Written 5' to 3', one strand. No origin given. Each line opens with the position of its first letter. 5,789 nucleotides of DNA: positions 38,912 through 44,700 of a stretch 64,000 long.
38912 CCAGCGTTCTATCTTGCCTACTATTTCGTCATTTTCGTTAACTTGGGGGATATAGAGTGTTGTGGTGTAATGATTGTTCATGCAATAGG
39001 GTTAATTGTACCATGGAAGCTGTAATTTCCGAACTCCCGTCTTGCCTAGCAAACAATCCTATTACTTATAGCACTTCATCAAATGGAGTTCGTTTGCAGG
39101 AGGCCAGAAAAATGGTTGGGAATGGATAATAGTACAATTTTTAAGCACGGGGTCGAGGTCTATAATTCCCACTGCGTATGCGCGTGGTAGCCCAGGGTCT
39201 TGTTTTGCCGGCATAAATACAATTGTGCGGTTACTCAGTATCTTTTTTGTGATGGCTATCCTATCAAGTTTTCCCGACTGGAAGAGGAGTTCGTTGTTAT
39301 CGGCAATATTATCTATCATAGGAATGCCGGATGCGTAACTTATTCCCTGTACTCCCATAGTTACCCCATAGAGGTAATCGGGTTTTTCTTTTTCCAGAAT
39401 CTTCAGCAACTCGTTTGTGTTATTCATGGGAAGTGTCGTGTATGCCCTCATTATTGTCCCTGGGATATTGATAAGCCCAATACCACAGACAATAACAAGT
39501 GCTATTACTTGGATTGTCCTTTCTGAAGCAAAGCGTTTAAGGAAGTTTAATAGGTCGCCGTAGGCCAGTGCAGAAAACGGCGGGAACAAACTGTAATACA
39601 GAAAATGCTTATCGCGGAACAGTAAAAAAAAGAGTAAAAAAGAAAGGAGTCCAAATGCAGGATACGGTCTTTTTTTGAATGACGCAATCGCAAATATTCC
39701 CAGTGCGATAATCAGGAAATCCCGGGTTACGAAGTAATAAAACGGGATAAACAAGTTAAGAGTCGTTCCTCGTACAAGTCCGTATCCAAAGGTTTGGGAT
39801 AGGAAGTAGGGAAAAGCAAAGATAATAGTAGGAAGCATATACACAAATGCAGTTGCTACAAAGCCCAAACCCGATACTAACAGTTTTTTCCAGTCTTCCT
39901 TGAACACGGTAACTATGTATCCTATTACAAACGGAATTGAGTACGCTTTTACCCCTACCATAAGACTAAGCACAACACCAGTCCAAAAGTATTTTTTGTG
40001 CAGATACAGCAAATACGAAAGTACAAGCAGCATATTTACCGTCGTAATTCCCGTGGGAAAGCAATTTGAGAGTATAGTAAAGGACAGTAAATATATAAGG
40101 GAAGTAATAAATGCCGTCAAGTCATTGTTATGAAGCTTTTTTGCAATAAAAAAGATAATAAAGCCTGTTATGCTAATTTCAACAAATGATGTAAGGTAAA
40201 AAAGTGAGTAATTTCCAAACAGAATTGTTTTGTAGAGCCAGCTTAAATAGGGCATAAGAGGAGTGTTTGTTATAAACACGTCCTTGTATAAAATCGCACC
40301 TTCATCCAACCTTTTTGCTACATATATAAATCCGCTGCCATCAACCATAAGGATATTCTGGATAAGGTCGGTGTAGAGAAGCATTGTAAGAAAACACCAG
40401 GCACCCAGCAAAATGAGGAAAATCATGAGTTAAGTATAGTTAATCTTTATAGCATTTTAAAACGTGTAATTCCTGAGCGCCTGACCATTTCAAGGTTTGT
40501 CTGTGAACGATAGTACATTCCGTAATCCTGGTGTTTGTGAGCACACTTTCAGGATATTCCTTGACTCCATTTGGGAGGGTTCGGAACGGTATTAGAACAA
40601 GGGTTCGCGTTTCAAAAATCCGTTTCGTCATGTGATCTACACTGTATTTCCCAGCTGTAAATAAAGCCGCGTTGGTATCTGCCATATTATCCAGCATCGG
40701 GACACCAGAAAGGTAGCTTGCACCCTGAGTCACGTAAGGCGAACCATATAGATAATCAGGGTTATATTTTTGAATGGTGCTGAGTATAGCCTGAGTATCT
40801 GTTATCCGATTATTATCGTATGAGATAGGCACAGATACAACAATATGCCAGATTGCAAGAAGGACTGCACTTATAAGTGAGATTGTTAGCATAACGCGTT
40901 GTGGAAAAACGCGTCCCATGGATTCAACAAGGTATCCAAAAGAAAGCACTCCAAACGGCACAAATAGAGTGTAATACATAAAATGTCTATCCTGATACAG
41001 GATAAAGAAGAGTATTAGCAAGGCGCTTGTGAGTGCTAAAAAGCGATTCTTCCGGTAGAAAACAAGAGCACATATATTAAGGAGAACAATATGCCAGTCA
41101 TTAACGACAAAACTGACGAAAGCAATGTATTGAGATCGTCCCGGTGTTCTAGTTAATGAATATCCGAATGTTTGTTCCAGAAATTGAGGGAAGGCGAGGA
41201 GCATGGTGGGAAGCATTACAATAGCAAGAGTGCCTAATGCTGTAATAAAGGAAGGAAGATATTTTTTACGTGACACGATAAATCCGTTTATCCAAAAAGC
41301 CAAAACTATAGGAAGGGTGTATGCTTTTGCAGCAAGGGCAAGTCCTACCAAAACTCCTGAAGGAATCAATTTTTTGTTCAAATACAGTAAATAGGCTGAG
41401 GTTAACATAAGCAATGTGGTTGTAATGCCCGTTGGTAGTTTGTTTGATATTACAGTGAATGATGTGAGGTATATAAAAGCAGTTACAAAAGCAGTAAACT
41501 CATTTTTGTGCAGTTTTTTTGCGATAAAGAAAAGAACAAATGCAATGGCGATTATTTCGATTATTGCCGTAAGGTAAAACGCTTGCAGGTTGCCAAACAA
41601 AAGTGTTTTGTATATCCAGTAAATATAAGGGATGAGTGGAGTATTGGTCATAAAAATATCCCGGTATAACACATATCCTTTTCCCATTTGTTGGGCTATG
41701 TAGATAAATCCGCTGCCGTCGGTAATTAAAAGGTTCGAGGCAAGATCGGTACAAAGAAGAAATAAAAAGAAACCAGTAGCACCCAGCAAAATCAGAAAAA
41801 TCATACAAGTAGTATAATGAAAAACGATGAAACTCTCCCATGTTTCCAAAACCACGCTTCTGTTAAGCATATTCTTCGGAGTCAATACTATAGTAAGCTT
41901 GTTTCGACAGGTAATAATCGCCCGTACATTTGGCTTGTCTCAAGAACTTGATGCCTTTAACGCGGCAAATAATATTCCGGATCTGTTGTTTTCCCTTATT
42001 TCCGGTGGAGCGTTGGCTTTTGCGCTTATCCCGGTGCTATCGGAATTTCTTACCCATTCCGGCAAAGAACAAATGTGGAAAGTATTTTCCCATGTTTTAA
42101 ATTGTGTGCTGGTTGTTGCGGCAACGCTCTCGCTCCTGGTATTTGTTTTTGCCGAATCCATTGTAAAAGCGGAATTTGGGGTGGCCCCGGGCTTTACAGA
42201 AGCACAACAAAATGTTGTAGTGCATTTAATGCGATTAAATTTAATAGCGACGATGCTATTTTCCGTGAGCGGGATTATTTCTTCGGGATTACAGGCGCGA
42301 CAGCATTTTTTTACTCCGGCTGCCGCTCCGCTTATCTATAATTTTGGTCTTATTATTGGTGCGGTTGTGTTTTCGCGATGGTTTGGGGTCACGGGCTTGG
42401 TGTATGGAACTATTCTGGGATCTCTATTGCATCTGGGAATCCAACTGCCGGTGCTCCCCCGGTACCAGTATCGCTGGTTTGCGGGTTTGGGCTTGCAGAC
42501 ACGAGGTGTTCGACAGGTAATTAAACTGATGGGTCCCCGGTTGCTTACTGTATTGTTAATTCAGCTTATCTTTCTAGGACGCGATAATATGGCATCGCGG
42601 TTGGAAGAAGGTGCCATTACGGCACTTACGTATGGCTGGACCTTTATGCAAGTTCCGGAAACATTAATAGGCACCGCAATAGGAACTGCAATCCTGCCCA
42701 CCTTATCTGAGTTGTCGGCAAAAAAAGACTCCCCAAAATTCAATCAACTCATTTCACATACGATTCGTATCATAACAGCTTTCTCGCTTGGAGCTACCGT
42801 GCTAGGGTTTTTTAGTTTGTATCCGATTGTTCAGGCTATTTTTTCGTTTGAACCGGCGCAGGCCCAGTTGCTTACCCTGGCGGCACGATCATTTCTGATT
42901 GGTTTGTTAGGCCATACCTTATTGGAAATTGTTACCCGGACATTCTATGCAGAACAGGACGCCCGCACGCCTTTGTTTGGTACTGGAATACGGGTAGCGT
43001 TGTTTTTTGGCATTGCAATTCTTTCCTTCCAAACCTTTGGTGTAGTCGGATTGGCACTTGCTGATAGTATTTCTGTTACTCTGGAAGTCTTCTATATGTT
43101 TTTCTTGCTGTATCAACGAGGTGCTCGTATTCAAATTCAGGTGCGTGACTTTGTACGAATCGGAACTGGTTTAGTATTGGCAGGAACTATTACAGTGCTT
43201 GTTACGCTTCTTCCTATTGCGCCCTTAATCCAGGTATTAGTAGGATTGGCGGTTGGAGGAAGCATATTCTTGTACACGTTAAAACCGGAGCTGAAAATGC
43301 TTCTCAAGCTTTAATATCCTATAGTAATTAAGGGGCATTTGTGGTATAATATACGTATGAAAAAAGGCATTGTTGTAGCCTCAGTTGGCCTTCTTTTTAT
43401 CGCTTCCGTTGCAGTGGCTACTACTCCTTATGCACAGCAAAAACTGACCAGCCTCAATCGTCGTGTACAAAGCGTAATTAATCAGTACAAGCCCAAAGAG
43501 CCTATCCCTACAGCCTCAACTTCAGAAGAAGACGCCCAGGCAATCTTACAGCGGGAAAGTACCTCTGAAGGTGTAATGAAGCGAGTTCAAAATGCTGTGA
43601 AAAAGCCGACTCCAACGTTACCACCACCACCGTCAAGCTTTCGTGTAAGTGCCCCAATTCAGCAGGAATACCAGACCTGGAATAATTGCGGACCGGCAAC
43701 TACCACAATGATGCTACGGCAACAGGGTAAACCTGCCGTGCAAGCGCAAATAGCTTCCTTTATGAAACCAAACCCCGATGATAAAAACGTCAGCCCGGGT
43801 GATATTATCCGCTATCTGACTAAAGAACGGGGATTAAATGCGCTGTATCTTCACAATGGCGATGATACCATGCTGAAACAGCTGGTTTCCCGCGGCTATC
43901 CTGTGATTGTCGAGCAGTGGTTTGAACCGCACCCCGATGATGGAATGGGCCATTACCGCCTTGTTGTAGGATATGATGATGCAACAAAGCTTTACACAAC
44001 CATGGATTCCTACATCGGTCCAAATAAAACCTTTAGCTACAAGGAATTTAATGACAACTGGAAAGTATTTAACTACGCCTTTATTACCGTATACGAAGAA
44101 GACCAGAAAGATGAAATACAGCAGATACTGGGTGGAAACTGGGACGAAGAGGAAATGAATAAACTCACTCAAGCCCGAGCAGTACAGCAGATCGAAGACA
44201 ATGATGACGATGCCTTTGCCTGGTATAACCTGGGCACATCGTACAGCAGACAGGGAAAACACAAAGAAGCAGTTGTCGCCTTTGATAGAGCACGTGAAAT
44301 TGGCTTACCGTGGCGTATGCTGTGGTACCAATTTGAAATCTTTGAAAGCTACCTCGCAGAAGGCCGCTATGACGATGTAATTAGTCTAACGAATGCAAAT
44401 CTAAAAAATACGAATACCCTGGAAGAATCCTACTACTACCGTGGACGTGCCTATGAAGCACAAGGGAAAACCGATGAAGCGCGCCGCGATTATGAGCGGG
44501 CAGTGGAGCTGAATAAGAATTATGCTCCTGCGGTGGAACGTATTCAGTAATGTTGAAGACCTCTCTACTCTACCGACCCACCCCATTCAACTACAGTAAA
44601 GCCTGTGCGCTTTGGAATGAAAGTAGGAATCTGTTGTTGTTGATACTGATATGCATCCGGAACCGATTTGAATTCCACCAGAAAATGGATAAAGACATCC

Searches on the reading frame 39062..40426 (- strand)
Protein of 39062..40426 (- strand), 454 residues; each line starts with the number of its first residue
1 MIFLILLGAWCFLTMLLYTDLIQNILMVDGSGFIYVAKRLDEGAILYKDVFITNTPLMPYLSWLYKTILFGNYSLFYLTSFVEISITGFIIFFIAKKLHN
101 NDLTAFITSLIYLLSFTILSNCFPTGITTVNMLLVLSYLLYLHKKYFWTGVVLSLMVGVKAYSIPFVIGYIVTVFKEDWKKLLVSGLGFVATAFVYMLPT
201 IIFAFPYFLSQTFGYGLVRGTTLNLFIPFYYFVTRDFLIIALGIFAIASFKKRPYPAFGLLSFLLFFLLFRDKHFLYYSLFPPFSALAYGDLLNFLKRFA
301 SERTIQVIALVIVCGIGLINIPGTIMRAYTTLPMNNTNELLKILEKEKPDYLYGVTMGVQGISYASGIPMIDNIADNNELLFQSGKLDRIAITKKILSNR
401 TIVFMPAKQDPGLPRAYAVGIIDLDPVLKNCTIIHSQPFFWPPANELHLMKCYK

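Call 21: search_protein_families(library=pfam, proteins=[window:39062-40426:-], max_evalue=0.01)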
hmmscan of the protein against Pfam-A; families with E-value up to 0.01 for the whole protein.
window:39062-40426:- (454 aa): 1 family
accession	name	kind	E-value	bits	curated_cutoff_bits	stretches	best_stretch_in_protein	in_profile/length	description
PF09594.16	GT87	-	0.0021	18.3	25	1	99-215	49-161/237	Glycosyltransferase family 87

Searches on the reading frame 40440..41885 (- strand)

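Call 21: search_protein_families(library=pfam, proteins=[window:40440-41885:-], max_evalue=0.01)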
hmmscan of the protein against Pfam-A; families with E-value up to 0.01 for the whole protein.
window:40440-41885:- (481 aa): 2 families
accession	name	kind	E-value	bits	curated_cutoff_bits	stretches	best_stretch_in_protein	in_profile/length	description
PF09594.16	GT87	-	0.0011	19.2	25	1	100-262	20-184/237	Glycosyltransferase family 87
PF13231.12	PMT_2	-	0.0063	17.2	26.1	1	82-225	3-152/160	Dolichyl-phosphate-mannose-protein mannosyltransferase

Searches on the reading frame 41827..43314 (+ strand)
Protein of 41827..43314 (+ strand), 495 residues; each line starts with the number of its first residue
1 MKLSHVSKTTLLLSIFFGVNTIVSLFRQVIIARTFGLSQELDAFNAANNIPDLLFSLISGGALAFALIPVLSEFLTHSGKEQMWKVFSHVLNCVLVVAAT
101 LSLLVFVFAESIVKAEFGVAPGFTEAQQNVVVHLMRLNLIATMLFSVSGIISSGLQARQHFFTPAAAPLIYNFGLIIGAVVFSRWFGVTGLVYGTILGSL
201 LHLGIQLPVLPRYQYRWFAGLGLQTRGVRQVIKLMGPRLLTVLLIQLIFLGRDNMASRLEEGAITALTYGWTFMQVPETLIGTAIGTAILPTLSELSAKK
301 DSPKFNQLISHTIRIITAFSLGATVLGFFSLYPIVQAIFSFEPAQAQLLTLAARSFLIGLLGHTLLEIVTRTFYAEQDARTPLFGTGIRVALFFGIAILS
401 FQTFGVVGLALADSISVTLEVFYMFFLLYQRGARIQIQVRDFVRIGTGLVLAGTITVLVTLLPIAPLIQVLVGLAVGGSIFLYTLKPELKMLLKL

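Call 21: search_protein_families(library=pfam, proteins=[window:41827-43314:+], max_evalue=0.01)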
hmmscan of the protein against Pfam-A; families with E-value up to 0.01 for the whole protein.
window:41827-43314:+ (495 aa): 1 family
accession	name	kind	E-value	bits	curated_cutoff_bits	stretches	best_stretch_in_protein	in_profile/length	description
PF03023.19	MurJ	-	1.9e-68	231.6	27.4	1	31-445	1-417/451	Lipid II flippase MurJ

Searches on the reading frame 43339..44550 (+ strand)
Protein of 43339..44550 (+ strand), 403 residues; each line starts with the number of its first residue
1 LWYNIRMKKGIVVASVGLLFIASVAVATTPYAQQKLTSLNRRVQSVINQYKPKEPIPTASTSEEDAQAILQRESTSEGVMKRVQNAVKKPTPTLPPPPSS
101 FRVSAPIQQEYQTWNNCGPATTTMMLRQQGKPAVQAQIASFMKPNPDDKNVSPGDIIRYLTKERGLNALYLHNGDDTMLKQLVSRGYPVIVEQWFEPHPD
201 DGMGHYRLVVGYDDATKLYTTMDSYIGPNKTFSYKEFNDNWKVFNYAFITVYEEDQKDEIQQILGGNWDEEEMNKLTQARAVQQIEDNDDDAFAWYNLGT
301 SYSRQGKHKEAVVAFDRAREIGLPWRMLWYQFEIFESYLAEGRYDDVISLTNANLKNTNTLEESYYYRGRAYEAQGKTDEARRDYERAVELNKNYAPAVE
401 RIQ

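Call 21: search_protein_families(library=pfam, proteins=[window:43339-44550:+], max_evalue=0.01)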
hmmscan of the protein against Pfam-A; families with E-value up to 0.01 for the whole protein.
window:43339-44550:+ (403 aa): 20 families
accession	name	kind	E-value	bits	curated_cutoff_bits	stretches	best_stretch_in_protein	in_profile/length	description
PF00515.34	TPR_1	-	1.3e-17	63.2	27.8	2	363-395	2-34/34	Tetratricopeptide repeat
PF07719.23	TPR_2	-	6.9e-16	57.4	27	2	363-395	2-34/34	Tetratricopeptide repeat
PF13529.12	Peptidase_C39_2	-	1.9e-12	48.4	24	1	107-225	6-143/143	Peptidase_C39 like family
PF13181.12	TPR_8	-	6.4e-11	42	25.7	2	363-394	2-33/34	Tetratricopeptide repeat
PF13424.12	TPR_12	-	1.1e-10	42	30.1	2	279-321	29-74/77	Tetratricopeptide repeat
PF13428.12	TPR_14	-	9.8e-10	38.6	23.5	1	363-398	2-37/44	Tetratricopeptide repeat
PF13431.12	TPR_17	-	2.8e-09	36.9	24.4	1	285-312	6-33/34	Tetratricopeptide repeat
PF13174.12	TPR_6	-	3.3e-09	37.2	26.3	1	363-391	1-29/33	Tetratricopeptide repeat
PF13374.12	TPR_10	-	9.3e-08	32.3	27.5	1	368-392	8-32/42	Tetratricopeptide repeat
PF13432.12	TPR_16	-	2.2e-06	28.5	32.7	0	365-391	34-60/65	Tetratricopeptide repeat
PF13414.12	TPR_11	-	1e-05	25.5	26.8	1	369-396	1-28/42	TPR repeat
PF13176.12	TPR_7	-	4.7e-05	23.6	27.9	0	369-393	6-30/36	Tetratricopeptide repeat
PF07721.20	TPR_4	-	0.00015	22.5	27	0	365-383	4-22/26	Tetratricopeptide repeat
PF13429.12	TPR_15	-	0.00021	21.3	26.2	0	343-393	125-177/280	Tetratricopeptide repeat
PF23914.1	TPR_CcmH_CycH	-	0.00022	21.6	42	1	267-320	26-78/158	Cytochrome c-type biogenesis protein H TPR domain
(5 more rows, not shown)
